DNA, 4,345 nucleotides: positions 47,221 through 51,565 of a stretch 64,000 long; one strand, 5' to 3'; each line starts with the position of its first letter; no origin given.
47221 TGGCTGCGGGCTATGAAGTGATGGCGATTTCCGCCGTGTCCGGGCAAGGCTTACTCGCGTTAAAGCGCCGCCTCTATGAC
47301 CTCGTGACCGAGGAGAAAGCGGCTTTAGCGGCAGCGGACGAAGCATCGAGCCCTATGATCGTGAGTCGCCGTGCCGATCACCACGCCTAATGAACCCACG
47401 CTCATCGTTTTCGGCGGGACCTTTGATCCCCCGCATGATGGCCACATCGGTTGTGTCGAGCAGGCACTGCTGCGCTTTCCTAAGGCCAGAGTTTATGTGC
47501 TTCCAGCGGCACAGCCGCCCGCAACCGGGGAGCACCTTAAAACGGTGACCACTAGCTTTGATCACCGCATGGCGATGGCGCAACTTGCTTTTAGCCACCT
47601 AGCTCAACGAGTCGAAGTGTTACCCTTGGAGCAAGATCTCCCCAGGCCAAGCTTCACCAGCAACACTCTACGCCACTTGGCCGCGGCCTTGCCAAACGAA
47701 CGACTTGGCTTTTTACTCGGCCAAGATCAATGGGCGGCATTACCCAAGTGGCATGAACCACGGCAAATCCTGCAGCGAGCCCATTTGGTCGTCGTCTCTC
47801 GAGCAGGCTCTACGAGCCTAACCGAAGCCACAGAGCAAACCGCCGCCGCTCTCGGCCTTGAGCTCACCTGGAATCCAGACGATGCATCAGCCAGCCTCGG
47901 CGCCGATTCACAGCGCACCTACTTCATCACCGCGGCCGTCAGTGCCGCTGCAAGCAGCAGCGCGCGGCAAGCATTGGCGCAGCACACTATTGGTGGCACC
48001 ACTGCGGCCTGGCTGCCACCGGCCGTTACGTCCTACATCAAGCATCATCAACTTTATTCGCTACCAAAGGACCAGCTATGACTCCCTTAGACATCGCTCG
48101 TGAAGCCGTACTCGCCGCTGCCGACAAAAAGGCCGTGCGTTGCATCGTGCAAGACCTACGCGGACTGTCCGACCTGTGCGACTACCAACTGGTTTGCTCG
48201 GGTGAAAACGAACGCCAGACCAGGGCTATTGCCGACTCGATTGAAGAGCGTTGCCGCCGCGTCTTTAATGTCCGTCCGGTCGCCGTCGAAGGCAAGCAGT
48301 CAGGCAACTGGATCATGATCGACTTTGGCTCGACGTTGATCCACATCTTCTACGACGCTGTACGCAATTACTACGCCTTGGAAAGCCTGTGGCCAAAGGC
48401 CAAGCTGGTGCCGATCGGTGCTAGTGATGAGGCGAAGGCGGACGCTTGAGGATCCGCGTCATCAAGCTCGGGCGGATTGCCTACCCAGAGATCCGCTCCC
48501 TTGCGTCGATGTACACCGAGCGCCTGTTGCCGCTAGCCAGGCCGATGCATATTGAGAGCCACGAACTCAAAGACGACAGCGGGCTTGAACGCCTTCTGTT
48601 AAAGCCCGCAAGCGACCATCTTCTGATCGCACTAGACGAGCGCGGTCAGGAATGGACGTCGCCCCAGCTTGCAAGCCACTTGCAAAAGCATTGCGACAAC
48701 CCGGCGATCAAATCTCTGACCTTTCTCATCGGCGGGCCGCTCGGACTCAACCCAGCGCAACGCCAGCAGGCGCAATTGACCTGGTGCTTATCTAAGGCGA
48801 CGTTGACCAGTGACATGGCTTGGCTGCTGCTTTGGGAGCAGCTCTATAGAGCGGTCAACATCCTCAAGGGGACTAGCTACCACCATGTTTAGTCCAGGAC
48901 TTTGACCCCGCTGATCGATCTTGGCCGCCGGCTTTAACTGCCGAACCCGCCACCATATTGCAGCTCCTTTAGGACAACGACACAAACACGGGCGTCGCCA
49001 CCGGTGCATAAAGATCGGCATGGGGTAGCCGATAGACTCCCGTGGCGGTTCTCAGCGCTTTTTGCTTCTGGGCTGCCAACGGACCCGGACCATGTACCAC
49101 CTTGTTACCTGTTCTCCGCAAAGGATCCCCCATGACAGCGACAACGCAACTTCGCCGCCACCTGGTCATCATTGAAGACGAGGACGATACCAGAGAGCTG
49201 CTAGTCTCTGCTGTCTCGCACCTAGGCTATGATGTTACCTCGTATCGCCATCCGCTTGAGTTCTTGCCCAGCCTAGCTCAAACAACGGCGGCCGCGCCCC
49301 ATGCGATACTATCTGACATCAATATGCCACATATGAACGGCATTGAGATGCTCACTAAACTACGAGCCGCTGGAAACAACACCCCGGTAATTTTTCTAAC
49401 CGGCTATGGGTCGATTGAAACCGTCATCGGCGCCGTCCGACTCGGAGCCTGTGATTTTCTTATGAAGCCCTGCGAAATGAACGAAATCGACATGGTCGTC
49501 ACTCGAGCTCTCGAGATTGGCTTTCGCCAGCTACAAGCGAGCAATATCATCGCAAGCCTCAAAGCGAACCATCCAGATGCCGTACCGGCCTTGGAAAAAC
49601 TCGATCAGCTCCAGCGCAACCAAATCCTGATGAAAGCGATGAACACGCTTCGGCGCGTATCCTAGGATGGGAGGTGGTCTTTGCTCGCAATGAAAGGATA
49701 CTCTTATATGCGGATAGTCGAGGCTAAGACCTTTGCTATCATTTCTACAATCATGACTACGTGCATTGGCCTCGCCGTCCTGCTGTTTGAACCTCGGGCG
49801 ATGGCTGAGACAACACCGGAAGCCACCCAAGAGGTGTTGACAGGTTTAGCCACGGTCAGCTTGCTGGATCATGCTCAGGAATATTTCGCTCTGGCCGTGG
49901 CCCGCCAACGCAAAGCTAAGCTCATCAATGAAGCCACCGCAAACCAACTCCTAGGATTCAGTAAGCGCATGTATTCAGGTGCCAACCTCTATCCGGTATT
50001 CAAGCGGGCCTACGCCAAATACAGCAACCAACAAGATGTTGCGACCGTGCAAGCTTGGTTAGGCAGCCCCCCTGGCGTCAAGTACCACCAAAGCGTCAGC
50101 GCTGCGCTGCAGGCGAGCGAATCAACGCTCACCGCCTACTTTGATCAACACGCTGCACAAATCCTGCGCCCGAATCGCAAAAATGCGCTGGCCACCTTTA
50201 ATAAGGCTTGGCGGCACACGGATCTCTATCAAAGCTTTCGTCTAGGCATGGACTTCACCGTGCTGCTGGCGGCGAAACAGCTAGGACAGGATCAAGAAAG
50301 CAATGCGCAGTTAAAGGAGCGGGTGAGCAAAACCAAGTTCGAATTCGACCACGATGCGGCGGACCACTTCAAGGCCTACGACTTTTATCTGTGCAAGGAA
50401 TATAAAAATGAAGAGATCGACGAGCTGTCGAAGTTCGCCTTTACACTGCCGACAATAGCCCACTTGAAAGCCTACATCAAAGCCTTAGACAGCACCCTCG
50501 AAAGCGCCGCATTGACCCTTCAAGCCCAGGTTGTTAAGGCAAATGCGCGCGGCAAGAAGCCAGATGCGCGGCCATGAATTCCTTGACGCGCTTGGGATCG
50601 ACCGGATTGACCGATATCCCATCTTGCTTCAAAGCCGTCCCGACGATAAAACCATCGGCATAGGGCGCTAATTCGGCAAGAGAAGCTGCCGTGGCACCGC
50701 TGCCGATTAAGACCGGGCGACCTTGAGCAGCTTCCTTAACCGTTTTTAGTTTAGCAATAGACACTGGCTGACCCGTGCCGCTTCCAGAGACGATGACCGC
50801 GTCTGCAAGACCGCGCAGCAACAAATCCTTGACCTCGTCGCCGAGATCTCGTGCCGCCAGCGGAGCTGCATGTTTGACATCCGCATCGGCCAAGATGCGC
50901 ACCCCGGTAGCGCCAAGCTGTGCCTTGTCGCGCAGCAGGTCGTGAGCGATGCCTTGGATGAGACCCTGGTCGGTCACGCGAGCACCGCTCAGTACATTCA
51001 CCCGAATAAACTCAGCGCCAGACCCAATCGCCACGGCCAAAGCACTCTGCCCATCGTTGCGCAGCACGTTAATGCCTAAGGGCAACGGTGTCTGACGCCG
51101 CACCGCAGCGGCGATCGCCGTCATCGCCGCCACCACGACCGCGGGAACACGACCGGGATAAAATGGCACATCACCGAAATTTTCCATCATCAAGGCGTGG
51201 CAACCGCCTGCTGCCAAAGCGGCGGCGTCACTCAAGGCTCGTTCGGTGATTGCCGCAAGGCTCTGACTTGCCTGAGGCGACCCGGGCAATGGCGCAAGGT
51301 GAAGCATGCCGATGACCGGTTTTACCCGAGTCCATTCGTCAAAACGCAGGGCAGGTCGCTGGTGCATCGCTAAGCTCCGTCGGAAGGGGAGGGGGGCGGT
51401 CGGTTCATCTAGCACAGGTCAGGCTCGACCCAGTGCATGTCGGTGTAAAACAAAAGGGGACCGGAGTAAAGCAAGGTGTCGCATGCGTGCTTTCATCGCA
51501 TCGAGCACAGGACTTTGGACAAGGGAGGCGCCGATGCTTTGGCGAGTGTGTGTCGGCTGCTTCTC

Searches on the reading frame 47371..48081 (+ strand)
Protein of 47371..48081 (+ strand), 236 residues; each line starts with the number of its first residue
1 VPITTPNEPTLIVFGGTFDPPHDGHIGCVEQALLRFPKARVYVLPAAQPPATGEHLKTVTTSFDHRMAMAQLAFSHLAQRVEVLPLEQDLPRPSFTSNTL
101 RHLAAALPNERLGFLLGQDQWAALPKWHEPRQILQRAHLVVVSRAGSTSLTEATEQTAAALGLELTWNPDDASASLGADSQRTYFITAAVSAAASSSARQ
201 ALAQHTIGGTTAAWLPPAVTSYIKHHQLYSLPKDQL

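Call 39: search_protein_families(library=pfam, proteins=[window:47371-48081:+], max_evalue=0.00001)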
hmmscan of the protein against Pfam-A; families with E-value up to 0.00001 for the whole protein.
window:47371-48081:+ (236 aa): 1 family
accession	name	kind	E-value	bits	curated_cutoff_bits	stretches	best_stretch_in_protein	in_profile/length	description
PF01467.32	CTP_transf_like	-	2.8e-14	53.9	21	1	13-167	1-114/133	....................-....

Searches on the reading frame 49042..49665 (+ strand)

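Call 39: search_protein_families(library=pfam, proteins=[window:49042-49665:+], max_evalue=0.00001)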
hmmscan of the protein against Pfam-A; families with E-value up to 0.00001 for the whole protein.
window:49042-49665:+ (207 aa): 1 family
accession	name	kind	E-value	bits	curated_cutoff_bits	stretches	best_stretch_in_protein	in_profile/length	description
PF00072.30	Response_reg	-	1.3e-23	83.7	30.2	1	42-150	2-107/111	Response regulator receiver domain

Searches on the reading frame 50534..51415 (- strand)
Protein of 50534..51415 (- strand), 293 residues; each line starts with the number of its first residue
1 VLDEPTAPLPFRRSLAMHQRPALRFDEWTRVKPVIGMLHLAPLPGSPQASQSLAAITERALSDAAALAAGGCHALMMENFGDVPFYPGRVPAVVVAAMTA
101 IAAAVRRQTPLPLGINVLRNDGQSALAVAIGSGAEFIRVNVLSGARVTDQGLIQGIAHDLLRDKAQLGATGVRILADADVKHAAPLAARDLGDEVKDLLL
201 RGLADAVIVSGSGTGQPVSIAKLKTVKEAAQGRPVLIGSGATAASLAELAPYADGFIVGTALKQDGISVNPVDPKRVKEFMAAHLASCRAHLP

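Call 39: search_protein_families(library=pfam, proteins=[window:50534-51415:-], max_evalue=0.00001)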
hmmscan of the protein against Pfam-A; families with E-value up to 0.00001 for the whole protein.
window:50534-51415:- (293 aa): 1 family
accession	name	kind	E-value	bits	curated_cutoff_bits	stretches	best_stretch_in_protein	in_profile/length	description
PF03437.21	BtpA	-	1.7e-84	283.7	30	1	31-283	2-251/254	BtpA family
